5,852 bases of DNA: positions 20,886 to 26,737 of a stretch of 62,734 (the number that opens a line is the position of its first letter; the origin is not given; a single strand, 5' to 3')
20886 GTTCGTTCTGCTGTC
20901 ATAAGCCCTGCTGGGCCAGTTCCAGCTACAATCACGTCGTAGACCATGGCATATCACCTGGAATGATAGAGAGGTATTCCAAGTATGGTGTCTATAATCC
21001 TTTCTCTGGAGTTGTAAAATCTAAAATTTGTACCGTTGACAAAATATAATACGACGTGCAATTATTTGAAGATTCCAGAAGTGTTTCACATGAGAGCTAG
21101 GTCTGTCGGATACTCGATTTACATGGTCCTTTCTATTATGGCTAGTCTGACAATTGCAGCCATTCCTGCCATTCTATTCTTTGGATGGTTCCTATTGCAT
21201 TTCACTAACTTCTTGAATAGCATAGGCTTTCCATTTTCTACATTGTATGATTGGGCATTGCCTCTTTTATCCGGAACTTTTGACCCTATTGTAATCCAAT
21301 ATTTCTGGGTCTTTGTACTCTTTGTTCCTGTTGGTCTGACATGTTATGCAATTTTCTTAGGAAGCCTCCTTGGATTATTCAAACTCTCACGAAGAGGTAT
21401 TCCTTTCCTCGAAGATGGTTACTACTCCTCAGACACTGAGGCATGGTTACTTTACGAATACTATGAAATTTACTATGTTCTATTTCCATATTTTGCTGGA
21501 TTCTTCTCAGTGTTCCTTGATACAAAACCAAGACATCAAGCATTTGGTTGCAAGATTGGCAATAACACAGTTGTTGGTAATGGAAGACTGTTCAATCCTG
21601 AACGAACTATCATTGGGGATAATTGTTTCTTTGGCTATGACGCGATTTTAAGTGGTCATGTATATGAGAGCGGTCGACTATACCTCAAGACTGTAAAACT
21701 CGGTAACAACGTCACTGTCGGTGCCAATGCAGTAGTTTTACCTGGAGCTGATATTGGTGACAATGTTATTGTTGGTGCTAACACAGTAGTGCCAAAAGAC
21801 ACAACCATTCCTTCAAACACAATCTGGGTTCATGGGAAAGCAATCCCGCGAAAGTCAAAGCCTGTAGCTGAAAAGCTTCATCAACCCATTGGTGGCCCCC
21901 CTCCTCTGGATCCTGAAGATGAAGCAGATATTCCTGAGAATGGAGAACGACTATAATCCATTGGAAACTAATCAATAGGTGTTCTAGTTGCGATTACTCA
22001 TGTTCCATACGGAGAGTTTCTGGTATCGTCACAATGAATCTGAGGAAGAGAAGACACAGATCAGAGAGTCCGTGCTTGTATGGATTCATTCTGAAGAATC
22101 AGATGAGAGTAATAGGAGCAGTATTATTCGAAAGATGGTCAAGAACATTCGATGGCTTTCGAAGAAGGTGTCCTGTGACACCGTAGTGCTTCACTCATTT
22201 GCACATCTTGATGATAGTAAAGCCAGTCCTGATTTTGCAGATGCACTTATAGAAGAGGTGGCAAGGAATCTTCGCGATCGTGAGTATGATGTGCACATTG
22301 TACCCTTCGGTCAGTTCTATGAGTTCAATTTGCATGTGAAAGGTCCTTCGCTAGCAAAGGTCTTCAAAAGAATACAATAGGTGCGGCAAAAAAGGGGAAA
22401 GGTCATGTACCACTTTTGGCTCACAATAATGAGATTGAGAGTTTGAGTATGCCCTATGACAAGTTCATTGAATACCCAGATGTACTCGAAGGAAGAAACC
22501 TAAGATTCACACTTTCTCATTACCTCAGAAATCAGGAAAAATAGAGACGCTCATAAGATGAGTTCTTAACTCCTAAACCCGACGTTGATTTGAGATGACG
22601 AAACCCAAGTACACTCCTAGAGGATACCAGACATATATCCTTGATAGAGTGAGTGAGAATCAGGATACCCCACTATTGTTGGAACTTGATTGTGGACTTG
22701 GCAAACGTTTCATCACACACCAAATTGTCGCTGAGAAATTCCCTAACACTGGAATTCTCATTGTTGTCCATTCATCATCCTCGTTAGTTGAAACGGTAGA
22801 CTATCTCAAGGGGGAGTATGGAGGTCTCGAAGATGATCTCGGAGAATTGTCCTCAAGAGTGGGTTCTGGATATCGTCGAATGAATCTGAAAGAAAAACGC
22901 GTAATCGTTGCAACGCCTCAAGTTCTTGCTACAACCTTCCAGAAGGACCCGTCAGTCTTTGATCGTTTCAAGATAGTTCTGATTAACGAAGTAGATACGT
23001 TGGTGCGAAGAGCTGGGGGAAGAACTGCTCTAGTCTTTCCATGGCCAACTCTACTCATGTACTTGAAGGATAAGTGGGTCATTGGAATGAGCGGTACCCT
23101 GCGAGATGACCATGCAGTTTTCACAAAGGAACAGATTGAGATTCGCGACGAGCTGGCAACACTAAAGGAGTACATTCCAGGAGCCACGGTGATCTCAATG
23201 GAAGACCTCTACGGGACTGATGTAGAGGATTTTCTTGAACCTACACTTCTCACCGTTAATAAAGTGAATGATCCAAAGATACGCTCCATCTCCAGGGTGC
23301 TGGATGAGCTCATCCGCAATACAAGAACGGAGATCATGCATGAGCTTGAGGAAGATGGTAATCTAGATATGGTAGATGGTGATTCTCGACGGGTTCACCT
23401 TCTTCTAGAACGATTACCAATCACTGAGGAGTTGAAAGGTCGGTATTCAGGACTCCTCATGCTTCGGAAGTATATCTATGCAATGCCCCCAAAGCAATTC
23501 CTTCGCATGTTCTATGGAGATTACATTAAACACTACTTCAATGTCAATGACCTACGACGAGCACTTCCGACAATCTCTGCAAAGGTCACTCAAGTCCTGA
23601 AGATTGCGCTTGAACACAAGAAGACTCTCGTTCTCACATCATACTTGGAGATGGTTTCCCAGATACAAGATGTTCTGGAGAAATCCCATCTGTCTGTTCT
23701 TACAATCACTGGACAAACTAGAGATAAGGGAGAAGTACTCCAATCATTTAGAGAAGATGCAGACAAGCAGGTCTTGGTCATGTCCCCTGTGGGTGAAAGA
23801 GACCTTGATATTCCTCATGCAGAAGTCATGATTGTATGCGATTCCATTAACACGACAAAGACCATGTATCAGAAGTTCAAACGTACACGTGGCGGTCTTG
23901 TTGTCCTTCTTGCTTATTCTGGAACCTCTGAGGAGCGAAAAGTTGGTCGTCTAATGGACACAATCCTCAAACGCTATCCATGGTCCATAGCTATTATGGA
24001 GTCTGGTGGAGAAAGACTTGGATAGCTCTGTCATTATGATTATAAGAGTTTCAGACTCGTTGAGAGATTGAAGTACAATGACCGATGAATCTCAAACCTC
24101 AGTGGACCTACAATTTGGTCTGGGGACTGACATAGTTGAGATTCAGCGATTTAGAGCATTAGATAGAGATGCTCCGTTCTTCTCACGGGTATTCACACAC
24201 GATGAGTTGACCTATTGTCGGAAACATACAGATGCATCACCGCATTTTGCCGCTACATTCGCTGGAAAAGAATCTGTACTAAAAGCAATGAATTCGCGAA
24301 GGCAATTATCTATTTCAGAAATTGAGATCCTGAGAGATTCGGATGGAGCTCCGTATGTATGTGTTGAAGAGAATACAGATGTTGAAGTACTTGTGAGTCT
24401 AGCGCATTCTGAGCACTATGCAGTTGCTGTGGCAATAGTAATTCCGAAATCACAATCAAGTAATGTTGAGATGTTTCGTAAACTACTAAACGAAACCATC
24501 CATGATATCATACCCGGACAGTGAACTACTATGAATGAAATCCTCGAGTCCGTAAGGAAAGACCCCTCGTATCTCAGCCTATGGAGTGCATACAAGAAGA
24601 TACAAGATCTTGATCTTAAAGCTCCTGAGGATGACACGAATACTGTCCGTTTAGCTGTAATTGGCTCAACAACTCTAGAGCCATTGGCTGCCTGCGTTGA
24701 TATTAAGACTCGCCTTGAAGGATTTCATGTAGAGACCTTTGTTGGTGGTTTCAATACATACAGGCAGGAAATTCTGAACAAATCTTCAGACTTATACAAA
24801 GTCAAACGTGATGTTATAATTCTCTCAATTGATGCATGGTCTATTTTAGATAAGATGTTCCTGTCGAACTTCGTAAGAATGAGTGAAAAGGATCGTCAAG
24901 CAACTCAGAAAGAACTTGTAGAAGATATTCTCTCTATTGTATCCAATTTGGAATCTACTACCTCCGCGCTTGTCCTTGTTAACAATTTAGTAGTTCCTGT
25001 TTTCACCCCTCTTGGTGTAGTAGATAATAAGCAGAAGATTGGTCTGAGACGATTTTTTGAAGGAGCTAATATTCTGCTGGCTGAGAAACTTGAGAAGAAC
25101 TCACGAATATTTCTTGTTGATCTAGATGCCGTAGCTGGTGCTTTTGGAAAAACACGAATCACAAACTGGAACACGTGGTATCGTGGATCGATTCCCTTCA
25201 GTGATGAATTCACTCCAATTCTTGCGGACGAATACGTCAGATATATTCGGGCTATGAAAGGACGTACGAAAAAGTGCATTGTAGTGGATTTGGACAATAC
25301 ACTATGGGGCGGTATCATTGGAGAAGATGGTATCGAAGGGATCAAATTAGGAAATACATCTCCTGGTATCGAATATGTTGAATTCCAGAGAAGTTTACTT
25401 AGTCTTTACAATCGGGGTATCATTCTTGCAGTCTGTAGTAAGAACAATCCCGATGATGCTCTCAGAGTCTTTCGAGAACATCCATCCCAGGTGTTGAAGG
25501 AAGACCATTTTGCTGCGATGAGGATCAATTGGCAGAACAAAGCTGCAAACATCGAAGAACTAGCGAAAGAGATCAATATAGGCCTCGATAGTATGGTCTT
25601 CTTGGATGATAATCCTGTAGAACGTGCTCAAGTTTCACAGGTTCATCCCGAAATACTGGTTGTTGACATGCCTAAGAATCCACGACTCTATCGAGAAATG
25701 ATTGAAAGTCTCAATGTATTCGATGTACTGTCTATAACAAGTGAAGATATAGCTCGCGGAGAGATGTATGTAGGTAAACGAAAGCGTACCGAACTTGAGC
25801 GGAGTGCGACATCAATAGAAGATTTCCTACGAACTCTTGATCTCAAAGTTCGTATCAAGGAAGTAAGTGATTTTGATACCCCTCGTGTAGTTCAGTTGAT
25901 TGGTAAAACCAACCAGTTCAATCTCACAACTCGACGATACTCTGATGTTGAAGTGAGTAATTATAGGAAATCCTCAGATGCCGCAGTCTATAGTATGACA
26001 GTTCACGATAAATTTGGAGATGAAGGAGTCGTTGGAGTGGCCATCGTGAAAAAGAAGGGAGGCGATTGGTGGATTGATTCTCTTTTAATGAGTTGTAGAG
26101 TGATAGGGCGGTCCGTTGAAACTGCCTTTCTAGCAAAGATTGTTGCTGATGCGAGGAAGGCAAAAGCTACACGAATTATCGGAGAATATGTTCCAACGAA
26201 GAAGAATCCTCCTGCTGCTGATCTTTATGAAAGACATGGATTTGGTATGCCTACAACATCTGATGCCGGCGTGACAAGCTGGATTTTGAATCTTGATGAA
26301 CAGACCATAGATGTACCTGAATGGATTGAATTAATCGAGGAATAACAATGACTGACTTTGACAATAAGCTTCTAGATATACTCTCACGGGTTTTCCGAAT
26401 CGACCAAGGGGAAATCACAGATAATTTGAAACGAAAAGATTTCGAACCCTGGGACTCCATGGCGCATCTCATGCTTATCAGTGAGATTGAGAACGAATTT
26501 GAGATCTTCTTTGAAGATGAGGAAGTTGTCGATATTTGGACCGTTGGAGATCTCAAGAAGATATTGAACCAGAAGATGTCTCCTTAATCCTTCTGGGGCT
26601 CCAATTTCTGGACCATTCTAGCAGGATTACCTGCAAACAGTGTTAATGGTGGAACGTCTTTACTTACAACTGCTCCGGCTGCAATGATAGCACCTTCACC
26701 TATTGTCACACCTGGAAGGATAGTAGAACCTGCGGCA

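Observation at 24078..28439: Complete ACP-loading module (AcpS-FkbH-ACP) in an archaeon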

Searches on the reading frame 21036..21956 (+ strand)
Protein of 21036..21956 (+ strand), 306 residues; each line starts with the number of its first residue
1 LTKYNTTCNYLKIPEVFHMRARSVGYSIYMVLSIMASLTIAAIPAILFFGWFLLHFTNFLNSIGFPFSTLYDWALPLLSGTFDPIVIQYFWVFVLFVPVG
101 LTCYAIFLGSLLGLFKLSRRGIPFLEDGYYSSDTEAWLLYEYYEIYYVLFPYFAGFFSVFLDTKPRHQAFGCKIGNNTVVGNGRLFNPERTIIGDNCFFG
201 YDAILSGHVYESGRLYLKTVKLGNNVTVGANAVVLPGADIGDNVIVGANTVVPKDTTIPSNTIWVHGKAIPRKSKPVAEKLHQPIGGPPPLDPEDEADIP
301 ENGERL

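Call 3: search_protein_families(library=pfam, proteins=[window:21036-21956:+], max_evalue=0.01)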
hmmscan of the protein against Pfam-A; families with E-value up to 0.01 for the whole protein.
window:21036-21956:+ (306 aa): 3 families
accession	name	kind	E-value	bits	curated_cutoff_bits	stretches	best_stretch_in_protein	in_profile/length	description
PF00132.30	Hexapep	-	3.4e-13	49.1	27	1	220-253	2-35/36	Bacterial transferase hexapeptide (six repeats)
PF14602.12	Hexapep_2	-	3.3e-11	43.1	27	1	220-252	2-32/34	Hexapeptide repeat of succinyl-transferase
PF25084.1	LbH_EIF2B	-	7.7e-05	23.1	54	1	171-252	15-105/105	EIF2B subunit epsilon LbH domain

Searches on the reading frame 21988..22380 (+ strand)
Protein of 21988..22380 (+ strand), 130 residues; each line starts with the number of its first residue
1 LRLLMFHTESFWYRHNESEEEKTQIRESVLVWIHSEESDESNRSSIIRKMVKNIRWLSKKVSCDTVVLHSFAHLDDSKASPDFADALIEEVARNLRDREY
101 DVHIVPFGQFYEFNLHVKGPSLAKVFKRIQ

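Call 3: search_protein_families(library=pfam, proteins=[window:21988-22380:+], max_evalue=0.01)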
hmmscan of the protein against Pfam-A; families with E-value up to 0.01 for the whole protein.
window:21988-22380:+ (130 aa): 1 family
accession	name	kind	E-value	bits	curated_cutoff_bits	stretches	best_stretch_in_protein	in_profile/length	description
PF08915.16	tRNA-Thr_ED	-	2.1e-35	122.2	30.2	1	1-129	1-137/137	Archaea-specific editing domain of threonyl-tRNA synthetase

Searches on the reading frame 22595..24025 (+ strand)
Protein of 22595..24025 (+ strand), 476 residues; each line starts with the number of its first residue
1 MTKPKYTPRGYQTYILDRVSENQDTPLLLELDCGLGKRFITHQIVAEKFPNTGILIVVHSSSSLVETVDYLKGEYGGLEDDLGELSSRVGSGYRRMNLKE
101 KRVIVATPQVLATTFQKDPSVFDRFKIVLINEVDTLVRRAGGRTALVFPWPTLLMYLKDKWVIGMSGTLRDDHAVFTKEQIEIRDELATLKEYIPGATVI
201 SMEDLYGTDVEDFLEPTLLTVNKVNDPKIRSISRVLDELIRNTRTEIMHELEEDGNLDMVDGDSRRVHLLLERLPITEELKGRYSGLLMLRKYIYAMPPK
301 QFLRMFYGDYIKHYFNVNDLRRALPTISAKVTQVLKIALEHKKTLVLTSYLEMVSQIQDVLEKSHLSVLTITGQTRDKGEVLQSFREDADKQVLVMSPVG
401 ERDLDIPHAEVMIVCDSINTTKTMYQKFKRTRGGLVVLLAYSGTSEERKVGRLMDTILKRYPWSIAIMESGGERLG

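Call 3: search_protein_families(library=pfam, proteins=[window:22595-24025:+], max_evalue=0.01)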
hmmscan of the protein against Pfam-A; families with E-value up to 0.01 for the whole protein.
window:22595-24025:+ (476 aa): 4 families
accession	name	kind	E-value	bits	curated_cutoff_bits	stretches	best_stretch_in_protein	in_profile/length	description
PF04851.21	ResIII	-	3.9e-10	40.3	22.5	1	6-170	2-163/164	Type III restriction enzyme, res subunit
PF00271.37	Helicase_C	-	7.6e-10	39.5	23.5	1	333-431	5-106/110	Helicase conserved C-terminal domain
PF00270.35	DEAD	-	4.5e-05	23.7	26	0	12-142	4-133/167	DEAD/DEAH box helicase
PF16203.11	ERCC3_RAD25_C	-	0.00011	22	27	1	366-417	80-133/248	ERCC3/RAD25/XPB C-terminal helicase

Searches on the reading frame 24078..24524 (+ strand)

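Call 3: search_protein_families(library=pfam, proteins=[window:24078-24524:+], max_evalue=0.01)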
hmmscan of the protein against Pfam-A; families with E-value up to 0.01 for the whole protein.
window:24078-24524:+ (148 aa): 1 family
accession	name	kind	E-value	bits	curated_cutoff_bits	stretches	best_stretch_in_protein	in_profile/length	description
PF01648.25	ACPS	-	8.9e-17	61.6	25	1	14-119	1-111/111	4'-phosphopantetheinyl transferase superfamily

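Call 4: search_protein_families(library=ncbifam, proteins=[window:24078-24524:+], max_evalue=0.01)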
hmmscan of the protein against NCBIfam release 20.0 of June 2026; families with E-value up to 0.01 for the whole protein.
window:24078-24524:+ (148 aa): 13 families
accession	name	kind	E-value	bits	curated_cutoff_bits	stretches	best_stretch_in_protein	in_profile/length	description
TIGR00556.1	pantethn_trn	domain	1.3e-20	73.8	45.35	1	14-121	4-125/128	phosphopantetheine--protein transferase domain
TIGR00516.1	acpS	equivalog_domain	2.3e-18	66.7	59.8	1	13-121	3-120/125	holo-ACP synthase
NF011250.0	PRK14656.1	equivalog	6e-18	65.1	175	1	13-120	3-122/126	holo-[acyl-carrier-protein] synthase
NF011253.0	PRK14659.1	equivalog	8.3e-15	55.5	156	1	13-122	3-120/123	holo-[acyl-carrier-protein] synthase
NF000832.0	PRK00070.3-2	equivalog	1.3e-14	54.5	107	1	14-121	4-114/116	holo-ACP synthase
NF011254.0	PRK14660.1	equivalog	3.9e-14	52.7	195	1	13-121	3-123/125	holo-[acyl-carrier-protein] synthase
NF000831.0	PRK00070.3-1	equivalog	7.2e-13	48.6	124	1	14-121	5-127/130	holo-ACP synthase AcpS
NF011257.0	PRK14663.1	equivalog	2.2e-12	47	186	1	15-124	3-120/123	holo-[acyl-carrier-protein] synthase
NF011256.0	PRK14662.1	equivalog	1.8e-11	44.5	150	1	15-121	5-117/123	4'-phosphopantetheinyl transferase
NF000835.0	PRK00070.4-1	equivalog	1.8e-09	37.9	128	1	13-120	3-110/115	holo-ACP synthase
NF011251.0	PRK14657.1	equivalog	2.8e-08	33.8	165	1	13-120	3-120/123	holo-[acyl-carrier-protein] synthase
NF011255.0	PRK14661.1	equivalog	5e-06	26.5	209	1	13-132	3-118/169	holo-[acyl-carrier-protein] synthase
NF011252.0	PRK14658.1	equivalog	0.00019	21.5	149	1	16-120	6-108/115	holo-ACP synthase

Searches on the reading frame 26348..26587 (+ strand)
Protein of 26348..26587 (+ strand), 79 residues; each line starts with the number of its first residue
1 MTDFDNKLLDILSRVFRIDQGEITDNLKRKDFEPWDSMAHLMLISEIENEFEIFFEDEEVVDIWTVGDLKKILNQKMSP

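Call 3: search_protein_families(library=pfam, proteins=[window:26348-26587:+], max_evalue=0.01)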
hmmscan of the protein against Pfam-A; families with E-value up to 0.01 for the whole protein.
window:26348-26587:+ (79 aa): 1 family
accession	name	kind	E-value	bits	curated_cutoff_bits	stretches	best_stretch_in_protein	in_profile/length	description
PF00550.31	PP-binding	-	0.0017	19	20.8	1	7-70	2-64/67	Phosphopantetheine attachment site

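Call 4: search_protein_families(library=ncbifam, proteins=[window:26348-26587:+], max_evalue=0.01)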
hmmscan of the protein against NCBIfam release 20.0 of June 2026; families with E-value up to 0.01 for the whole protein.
window:26348-26587:+ (79 aa): 9 families
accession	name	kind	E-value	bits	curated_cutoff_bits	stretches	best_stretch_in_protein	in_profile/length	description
NF002150.0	PRK00982.1-4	subfamily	2.6e-07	30.8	66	1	6-76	8-78/80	acyl carrier protein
NF002148.0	PRK00982.1-2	subfamily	4.1e-06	26.5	71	1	6-76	7-77/79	acyl carrier protein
NF009104.0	PRK12449.1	equivalog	0.00016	21.6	70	1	7-77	9-79/80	acyl carrier protein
NF004533.0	PRK05883.1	equivalog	0.00041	20.1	72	1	4-76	24-96/100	acyl carrier protein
NF002151.0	PRK00982.1-5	equivalog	0.00042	20.4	92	1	1-76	1-76/78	acyl carrier protein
NF003464.0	PRK05087.1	equivalog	0.00076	19.4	68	1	3-53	2-52/78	D-alanine--poly(phosphoribitol) ligase subunit DltC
NF002147.0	PRK00982.1-1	equivalog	0.00086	19.1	84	1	8-74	12-78/83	acyl carrier protein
TIGR00517.1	acyl_carrier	equivalog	0.0014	18.4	70.45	1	11-72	11-72/77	acyl carrier protein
NF002149.0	PRK00982.1-3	equivalog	0.0083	16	106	1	1-67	1-67/78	acyl carrier protein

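Call 91: search_solved_structures(query=window:26348-26587:+, max_evalue=1, show_alignments=1)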
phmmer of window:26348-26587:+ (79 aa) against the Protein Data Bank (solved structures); distinct sequences matched with E-value up to 1: 60.
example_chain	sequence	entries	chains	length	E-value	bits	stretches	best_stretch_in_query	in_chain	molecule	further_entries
2lml_A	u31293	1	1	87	2.4e-06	31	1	8-77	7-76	Putative acyl carrier protein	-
4dxe_H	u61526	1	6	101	5.9e-05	26.6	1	3-75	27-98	Acyl carrier protein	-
6lvt_A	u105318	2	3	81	6.1e-05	26.6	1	6-77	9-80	Acyl carrier protein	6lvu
2n50_A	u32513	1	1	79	0.0001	25.9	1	6-68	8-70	Acyl carrier protein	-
2cgq_A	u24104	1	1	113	0.00047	23.7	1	11-69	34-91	ACYL CARRIER PROTEIN ACPA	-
2ehs_A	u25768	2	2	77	0.0021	21.7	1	5-77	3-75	Acyl carrier protein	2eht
2x2b_A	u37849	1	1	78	0.0043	20.7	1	12-73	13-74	ACYL CARRIER PROTEIN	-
1hy8_A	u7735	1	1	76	0.0053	20.4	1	16-73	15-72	ACYL CARRIER PROTEIN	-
5czd_B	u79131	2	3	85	0.01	19.5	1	24-79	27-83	Acyl-carrier-protein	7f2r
8k4r_B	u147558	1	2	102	0.017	18.8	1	25-79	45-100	Acyl-carrier-protein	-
1f80_D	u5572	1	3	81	0.021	18.5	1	16-73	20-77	ACYL CARRIER PROTEIN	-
8yg0_A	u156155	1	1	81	0.026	18.2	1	8-71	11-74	Acyl carrier protein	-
2lol_A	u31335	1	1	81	0.041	17.6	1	4-77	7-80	Acyl carrier protein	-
9s5i_E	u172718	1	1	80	0.051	17.3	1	8-66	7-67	Acyl carrier protein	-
1l0h_A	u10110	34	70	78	0.052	17.2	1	3-67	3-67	ACYL CARRIER PROTEIN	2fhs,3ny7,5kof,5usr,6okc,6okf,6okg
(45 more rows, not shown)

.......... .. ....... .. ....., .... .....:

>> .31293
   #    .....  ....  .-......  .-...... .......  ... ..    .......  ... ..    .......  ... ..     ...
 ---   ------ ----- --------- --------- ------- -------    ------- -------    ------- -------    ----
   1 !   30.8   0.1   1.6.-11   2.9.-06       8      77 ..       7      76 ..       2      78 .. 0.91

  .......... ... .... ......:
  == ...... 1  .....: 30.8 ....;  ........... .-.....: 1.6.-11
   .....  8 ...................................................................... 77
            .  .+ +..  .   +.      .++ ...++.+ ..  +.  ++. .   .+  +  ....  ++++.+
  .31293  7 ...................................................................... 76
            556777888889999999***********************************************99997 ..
